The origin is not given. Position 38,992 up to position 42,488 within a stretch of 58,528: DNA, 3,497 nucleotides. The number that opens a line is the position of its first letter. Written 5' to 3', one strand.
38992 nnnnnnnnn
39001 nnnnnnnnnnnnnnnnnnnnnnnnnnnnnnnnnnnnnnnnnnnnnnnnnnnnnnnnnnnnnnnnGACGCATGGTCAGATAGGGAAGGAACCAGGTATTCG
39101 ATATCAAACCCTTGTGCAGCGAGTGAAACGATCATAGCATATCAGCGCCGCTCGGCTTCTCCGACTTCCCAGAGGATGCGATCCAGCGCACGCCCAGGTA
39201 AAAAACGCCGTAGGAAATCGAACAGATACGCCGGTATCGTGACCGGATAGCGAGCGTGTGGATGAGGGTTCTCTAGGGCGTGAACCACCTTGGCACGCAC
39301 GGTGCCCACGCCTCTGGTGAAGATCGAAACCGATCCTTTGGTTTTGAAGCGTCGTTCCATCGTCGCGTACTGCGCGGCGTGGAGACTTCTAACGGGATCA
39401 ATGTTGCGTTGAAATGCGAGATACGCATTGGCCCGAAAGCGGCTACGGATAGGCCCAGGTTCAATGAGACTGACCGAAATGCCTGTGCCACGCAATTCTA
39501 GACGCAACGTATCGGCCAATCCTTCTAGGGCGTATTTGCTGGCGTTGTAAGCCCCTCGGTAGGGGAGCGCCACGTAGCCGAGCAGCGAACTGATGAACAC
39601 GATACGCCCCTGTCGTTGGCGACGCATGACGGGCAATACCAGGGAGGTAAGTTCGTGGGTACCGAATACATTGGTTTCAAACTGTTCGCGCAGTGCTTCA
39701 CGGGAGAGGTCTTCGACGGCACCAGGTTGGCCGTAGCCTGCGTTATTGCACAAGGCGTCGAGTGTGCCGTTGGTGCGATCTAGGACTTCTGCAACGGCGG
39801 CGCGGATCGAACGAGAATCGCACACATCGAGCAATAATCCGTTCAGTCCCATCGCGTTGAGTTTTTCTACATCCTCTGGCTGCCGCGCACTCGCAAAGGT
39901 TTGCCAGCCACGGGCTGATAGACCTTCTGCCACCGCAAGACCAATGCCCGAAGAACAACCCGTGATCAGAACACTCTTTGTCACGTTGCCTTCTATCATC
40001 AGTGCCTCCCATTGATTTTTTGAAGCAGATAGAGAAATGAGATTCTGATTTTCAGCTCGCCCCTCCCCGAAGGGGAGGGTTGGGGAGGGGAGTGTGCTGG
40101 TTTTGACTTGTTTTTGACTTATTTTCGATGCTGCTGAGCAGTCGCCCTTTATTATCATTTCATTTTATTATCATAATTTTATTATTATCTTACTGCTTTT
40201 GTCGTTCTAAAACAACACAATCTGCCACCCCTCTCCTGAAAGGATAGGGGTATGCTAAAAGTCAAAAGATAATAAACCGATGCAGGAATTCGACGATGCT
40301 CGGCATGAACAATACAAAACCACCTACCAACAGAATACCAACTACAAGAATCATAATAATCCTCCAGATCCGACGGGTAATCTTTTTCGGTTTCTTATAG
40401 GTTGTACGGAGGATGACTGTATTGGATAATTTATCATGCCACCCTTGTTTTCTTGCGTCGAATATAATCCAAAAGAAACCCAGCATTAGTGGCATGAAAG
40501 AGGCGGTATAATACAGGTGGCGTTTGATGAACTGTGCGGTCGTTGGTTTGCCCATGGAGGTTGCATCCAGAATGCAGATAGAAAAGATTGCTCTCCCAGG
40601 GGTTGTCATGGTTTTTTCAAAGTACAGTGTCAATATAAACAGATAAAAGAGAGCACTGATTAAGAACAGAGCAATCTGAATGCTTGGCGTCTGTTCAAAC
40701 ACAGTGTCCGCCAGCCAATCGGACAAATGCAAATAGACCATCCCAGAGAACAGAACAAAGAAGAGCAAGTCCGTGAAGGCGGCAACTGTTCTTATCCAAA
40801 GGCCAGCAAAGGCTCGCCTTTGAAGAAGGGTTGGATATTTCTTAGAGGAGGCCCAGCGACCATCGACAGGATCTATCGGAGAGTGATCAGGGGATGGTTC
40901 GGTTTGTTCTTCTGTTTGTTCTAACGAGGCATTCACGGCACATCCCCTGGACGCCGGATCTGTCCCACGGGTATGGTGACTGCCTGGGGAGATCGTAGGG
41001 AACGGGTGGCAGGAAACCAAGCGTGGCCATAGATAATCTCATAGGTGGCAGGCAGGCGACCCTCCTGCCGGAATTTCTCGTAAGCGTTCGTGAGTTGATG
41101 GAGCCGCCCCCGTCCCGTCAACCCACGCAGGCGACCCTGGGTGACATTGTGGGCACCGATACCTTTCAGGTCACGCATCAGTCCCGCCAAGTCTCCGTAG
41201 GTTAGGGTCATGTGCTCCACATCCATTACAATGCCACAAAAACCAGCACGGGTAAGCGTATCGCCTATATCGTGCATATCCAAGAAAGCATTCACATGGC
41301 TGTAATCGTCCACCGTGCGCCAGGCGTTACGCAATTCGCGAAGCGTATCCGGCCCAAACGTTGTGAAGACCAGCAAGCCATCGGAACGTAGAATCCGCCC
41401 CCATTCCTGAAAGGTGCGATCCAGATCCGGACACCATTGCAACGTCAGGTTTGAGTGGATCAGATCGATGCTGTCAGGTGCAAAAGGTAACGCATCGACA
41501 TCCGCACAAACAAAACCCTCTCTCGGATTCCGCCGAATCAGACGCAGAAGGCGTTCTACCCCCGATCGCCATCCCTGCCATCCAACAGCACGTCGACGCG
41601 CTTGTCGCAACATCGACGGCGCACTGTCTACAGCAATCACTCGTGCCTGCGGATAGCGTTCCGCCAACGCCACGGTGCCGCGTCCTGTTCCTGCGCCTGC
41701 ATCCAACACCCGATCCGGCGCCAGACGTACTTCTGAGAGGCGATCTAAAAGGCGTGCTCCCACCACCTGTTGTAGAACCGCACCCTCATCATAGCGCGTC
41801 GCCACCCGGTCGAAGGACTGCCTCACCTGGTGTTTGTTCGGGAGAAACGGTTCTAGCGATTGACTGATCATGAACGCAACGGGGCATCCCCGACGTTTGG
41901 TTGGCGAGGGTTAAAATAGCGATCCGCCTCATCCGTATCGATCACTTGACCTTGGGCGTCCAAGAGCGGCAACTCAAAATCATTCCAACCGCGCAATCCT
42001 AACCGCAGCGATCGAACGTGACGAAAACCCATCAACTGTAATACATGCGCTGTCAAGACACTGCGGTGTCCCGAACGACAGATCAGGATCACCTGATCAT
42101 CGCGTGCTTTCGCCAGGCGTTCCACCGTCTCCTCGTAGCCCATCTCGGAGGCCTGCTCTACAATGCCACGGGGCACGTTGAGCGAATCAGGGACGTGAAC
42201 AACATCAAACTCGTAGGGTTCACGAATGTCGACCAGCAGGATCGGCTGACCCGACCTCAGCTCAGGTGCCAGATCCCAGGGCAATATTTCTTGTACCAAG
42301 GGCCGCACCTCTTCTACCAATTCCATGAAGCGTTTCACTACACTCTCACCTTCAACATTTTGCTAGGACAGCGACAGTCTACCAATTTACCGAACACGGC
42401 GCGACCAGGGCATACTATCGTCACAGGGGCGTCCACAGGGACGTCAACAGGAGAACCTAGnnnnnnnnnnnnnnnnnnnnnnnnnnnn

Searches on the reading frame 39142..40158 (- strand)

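Call 7: search_protein_families(library=pfam, proteins=[window:39142-40158:-], max_evalue=0.00001)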
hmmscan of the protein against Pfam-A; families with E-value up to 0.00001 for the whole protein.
window:39142-40158:- (338 aa): 3 families
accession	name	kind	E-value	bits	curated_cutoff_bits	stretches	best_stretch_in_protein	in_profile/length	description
PF00106.31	adh_short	-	2.1e-44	151.8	26.6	1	61-244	1-189/195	short chain dehydrogenase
PF13561.12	adh_short_C2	-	4e-32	112.1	27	1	69-251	3-189/236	Enoyl-(Acyl carrier protein) reductase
PF08659.16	KR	-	2.2e-11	44.4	22.6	1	63-228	3-174/180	KR domain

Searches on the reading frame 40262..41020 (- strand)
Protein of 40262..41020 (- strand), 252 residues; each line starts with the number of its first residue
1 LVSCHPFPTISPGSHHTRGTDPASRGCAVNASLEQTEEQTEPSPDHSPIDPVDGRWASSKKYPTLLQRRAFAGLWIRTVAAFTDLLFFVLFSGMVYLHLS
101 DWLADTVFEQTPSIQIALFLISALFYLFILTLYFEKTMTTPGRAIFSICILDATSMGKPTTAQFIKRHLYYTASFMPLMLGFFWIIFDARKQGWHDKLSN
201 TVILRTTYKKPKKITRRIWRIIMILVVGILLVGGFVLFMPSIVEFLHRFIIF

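Call 8: search_protein_families(library=pfam, proteins=[window:40262-41020:-], max_evalue=0.00001)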
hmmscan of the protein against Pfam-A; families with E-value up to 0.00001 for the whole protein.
window:40262-41020:- (252 aa): 1 family
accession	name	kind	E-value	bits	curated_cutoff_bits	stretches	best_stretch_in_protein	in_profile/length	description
PF06271.18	RDD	-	9.9e-18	65.2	24.1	1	72-200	2-137/137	RDD family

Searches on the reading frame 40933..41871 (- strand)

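Call 8: search_protein_families(library=pfam, proteins=[window:40933-41871:-], max_evalue=0.00001)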
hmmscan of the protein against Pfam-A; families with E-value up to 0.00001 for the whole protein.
window:40933-41871:- (312 aa): 6 families
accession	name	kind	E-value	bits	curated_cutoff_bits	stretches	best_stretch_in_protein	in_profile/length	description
PF08241.18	Methyltransf_11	-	4e-20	72.7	21.2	1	56-169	1-95/95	Methyltransferase domain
PF13649.12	Methyltransf_25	-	3.8e-19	69.6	27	1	55-165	1-97/97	Methyltransferase domain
PF13489.12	Methyltransf_23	-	1e-15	58.3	27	1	39-211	10-159/164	Methyltransferase domain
PF13847.12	Methyltransf_31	-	4.2e-15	56.1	27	2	54-95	6-48/145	Methyltransferase domain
PF08242.18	Methyltransf_12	-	3.1e-12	47.5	30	1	56-167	1-98/98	Methyltransferase domain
PF01209.24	Ubie_methyltran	-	1.3e-08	35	20.1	1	13-185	6-167/233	ubiE/COQ5 methyltransferase family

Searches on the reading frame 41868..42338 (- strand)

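Call 8: search_protein_families(library=pfam, proteins=[window:41868-42338:-], max_evalue=0.00001)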
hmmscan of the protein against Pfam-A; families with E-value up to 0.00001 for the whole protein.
window:41868-42338:- (156 aa): 1 family
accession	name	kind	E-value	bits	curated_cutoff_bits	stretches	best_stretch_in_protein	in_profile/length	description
PF00581.25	Rhodanese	-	2.4e-15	57.3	22.2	1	29-119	10-100/102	Rhodanese-like domain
